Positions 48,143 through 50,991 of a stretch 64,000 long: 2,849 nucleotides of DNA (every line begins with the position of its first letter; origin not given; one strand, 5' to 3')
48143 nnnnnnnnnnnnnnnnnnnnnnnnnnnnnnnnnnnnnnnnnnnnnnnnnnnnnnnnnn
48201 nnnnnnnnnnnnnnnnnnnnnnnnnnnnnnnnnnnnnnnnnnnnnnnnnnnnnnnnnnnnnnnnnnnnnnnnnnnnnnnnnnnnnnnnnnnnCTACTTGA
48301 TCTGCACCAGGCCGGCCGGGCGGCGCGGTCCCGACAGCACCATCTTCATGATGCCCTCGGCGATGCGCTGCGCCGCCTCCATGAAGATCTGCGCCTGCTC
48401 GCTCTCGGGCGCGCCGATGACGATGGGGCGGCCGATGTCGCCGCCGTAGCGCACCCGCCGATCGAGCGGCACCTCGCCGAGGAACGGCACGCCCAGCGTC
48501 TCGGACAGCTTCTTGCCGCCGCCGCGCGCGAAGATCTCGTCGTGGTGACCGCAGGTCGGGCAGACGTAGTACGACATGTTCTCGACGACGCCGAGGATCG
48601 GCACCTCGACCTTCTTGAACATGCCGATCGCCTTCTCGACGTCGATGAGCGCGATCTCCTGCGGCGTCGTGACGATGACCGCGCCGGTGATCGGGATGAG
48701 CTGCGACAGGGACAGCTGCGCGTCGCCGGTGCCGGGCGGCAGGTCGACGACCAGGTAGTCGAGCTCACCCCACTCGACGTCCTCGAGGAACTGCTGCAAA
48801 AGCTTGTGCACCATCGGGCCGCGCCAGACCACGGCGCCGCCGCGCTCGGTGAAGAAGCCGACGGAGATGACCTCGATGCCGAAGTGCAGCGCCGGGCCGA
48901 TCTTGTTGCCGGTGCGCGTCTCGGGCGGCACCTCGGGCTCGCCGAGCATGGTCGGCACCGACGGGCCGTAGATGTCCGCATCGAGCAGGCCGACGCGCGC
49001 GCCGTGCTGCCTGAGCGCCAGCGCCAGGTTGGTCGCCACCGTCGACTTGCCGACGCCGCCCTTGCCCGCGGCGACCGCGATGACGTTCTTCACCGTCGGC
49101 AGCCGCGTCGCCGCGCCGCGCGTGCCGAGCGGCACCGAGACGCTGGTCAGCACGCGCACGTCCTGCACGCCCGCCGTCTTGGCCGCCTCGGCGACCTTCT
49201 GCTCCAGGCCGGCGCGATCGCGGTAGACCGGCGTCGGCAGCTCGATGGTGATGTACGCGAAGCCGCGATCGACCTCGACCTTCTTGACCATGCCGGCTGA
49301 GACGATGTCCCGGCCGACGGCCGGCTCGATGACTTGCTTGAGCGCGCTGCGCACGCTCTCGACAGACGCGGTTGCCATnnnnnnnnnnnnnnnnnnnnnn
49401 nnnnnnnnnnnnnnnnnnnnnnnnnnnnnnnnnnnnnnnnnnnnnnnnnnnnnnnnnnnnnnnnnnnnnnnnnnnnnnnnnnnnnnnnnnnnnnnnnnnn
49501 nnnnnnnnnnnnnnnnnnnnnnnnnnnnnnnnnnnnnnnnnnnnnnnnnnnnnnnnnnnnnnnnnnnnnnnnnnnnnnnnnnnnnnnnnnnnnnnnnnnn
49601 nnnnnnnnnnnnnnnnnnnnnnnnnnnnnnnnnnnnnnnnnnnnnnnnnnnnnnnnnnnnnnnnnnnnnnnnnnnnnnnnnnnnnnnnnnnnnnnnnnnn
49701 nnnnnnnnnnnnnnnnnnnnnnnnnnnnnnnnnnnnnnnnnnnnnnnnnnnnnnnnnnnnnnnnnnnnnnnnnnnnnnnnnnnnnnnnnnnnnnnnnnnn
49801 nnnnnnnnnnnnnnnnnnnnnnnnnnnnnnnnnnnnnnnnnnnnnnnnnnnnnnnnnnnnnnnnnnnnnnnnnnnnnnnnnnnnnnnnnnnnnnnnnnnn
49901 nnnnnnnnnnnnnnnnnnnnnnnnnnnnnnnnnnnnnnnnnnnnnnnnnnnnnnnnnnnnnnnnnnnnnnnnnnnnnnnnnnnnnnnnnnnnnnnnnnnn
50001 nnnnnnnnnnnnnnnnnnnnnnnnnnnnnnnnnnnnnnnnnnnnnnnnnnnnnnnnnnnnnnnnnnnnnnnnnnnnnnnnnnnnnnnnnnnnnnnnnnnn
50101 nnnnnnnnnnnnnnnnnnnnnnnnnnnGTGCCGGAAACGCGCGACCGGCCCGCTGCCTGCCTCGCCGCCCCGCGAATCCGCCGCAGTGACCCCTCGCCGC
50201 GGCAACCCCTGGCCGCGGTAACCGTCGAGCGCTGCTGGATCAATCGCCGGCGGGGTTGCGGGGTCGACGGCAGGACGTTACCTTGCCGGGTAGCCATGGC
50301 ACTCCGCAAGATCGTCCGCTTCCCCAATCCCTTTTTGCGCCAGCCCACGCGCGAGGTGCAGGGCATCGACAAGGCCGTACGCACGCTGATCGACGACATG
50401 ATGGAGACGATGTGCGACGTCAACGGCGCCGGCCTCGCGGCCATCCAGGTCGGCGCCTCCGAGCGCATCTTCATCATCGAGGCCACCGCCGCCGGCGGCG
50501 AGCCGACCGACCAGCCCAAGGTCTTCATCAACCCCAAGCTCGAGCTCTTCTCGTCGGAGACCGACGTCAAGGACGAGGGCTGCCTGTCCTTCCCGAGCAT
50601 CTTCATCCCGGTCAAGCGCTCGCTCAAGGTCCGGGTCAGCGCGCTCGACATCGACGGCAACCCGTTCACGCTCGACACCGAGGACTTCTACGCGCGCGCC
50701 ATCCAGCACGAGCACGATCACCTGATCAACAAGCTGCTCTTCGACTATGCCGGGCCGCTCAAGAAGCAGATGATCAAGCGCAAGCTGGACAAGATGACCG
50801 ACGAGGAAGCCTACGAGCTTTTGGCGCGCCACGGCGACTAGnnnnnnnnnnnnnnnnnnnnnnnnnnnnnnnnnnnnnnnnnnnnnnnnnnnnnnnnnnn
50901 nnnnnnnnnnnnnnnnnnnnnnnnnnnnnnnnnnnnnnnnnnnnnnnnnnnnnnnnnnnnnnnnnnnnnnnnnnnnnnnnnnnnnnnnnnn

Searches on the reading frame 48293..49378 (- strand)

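Call 27: search_protein_families(library=pfam, proteins=[window:48293-49378:-], max_evalue=0.001)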
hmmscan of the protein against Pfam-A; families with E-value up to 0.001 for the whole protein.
window:48293-49378:- (361 aa): 7 families
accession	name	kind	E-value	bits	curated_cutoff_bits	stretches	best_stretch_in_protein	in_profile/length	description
PF10609.15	ParA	-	5.6e-102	340.8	27.1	1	96-339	2-245/246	NUBPL iron-transfer P-loop NTPase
PF01656.29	CbiA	-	1.3e-13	51.4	25.4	1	100-269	1-83/125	CobQ/CobB/MinD/ParA nucleotide binding domain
PF01883.24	FeS_assembly_P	-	1.6e-11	44.7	23.5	1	8-76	3-71/73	Iron-sulfur cluster assembly protein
PF13614.12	AAA_31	-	1.3e-10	42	27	1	98-136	2-40/177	AAA domain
PF00142.24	Fer4_NifH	-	1.1e-06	28.8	25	0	104-135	6-37/271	4Fe-4S iron sulfur cluster binding proteins, NifH/frxC family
PF09140.17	MipZ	-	1.4e-06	28.3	20.7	1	99-138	2-41/262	ATPase MipZ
PF02374.21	ArsA_ATPase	-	8.5e-05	22.3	24.3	0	103-134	6-37/305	Anion-transporting ATPase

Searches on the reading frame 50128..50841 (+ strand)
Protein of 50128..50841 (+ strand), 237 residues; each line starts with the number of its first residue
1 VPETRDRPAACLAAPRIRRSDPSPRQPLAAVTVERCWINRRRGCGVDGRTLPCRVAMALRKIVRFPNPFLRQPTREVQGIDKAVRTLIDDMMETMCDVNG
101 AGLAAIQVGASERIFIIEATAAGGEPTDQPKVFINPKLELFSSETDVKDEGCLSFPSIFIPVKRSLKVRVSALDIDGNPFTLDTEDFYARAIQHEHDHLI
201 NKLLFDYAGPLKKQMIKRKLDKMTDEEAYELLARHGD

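Call 27: search_protein_families(library=pfam, proteins=[window:50128-50841:+], max_evalue=0.001)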
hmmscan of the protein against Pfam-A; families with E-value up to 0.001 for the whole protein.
window:50128-50841:+ (237 aa): 1 family
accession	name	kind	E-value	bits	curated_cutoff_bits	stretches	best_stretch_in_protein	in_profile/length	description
PF01327.26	Pep_deformylase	-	2.3e-46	157.7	22.8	1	60-213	2-155/156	Polypeptide deformylase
